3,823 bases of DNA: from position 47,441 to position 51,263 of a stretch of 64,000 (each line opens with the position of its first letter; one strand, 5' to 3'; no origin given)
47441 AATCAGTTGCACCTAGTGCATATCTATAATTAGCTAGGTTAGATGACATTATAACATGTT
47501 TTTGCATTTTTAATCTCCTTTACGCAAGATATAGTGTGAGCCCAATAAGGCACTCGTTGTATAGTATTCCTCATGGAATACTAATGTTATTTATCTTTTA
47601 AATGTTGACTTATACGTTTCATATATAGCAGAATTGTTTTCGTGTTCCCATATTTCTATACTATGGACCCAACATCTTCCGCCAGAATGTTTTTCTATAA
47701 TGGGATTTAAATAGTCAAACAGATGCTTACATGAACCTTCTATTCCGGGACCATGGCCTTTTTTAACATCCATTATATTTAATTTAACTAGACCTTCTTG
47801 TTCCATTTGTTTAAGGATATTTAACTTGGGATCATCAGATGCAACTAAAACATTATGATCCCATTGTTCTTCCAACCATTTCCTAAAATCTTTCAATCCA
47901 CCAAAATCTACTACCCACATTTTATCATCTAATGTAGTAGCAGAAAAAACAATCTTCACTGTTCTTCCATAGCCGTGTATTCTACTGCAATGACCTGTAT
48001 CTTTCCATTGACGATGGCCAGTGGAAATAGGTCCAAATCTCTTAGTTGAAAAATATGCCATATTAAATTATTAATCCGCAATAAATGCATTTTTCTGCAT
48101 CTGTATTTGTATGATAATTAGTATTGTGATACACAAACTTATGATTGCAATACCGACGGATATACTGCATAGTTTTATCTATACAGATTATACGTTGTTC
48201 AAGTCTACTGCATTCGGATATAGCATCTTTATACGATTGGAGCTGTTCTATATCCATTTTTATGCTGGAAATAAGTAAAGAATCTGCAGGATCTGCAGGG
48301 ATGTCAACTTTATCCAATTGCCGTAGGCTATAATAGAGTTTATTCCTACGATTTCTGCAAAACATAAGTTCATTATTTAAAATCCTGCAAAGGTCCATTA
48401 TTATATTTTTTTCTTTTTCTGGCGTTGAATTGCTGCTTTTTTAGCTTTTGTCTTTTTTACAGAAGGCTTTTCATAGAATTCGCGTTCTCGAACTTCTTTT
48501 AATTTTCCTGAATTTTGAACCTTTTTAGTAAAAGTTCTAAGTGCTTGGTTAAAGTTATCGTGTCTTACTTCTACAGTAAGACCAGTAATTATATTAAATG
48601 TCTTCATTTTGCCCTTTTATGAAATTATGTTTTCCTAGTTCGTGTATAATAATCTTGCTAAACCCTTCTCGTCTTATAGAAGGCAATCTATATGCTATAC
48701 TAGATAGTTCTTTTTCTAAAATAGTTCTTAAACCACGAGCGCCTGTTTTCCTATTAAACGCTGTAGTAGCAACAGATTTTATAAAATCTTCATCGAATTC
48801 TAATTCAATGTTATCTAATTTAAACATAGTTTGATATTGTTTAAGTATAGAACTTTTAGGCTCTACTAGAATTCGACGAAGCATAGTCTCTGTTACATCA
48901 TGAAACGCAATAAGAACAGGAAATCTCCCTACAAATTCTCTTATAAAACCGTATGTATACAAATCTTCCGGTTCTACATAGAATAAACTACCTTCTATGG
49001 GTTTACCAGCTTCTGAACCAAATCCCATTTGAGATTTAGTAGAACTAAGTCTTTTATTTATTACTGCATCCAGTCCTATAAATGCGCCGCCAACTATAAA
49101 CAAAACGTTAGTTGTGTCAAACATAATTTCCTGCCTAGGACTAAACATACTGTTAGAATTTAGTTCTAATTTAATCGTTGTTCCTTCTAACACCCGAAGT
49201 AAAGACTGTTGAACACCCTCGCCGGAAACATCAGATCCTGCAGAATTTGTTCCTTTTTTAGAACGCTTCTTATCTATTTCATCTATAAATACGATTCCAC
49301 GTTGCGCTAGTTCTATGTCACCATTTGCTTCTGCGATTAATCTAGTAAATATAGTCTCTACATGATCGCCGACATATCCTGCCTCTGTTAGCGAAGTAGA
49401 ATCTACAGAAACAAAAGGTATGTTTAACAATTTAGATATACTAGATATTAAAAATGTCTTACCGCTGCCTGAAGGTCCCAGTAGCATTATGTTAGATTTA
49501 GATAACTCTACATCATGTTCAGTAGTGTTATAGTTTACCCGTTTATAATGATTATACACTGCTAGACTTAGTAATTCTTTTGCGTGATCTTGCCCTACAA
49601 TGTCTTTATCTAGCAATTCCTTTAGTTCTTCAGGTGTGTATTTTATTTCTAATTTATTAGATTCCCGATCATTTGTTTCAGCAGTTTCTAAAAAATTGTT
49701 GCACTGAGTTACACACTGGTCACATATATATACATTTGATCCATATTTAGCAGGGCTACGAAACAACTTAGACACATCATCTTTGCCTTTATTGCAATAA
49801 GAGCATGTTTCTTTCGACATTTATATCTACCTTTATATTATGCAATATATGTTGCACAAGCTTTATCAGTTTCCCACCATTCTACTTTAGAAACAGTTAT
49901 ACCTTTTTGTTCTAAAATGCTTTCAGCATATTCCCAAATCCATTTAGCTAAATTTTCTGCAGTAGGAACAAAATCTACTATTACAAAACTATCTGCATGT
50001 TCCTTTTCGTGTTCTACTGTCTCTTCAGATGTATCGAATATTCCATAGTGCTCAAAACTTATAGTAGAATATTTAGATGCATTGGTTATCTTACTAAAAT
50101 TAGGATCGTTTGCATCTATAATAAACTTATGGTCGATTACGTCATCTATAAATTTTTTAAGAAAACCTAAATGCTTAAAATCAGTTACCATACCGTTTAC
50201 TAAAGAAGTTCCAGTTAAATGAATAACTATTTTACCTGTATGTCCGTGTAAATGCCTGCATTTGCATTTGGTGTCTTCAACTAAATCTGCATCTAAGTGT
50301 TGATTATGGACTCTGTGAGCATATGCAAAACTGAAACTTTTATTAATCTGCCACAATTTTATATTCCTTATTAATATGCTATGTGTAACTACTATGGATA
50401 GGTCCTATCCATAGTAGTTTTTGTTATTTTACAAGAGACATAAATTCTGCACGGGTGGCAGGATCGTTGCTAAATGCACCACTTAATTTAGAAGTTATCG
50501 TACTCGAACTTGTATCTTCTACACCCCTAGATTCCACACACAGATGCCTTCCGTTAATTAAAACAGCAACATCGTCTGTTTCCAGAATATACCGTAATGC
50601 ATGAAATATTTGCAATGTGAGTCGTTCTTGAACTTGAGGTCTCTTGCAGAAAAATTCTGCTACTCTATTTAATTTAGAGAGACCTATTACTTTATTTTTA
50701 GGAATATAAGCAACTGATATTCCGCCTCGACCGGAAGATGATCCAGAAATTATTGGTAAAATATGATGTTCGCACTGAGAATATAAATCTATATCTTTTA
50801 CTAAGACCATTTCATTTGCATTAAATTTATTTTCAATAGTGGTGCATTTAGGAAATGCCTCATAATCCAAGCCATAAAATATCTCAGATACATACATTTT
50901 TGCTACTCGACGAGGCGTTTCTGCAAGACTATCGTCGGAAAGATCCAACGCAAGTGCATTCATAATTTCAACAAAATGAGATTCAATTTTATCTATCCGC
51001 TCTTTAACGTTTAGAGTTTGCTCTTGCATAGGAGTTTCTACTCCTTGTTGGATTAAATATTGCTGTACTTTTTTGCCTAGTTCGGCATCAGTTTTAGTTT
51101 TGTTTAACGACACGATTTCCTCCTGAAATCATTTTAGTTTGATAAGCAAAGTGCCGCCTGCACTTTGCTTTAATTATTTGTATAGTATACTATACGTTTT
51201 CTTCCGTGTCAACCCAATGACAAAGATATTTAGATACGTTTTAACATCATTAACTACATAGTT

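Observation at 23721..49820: Phage-encoded, near-complete protein quality-control network: ClpA, J-protein, GroES-like, ClpP, FtsH, ClpS, sHSP and ClpX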

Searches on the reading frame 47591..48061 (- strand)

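Call 4: search_protein_families(library=pfam, proteins=[window:47591-48061:-], max_evalue=0.01)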
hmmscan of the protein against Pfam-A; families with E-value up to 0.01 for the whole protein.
window:47591-48061:- (156 aa): 1 family
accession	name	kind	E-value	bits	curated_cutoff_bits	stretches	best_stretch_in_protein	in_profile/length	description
PF01242.24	PTPS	-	9.3e-22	77.7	22.4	1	12-148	8-119/121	6-pyruvoyl tetrahydropterin synthase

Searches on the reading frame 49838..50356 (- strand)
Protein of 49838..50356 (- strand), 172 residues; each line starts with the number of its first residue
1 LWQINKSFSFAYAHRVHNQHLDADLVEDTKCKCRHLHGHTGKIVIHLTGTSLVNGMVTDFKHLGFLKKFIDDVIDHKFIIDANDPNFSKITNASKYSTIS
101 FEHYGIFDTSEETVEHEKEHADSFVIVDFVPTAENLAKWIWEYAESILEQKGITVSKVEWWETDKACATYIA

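Call 19: search_protein_families(library=pfam, proteins=[window:49838-50356:-], max_evalue=0.01)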
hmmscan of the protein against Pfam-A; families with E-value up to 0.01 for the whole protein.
window:49838-50356:- (172 aa): 1 family
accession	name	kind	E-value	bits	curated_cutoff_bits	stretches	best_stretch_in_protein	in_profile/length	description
PF01242.24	PTPS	-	5.2e-30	104.3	22.4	1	4-170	2-118/121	6-pyruvoyl tetrahydropterin synthase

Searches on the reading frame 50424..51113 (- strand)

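Call 19: search_protein_families(library=pfam, proteins=[window:50424-51113:-], max_evalue=0.01)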
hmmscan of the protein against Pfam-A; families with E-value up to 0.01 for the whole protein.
window:50424-51113:- (229 aa): 1 family
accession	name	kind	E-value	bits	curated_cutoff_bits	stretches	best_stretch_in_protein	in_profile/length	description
PF01227.27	GTP_cyclohydroI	-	1.5e-59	200.9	27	1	43-228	1-178/179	GTP cyclohydrolase I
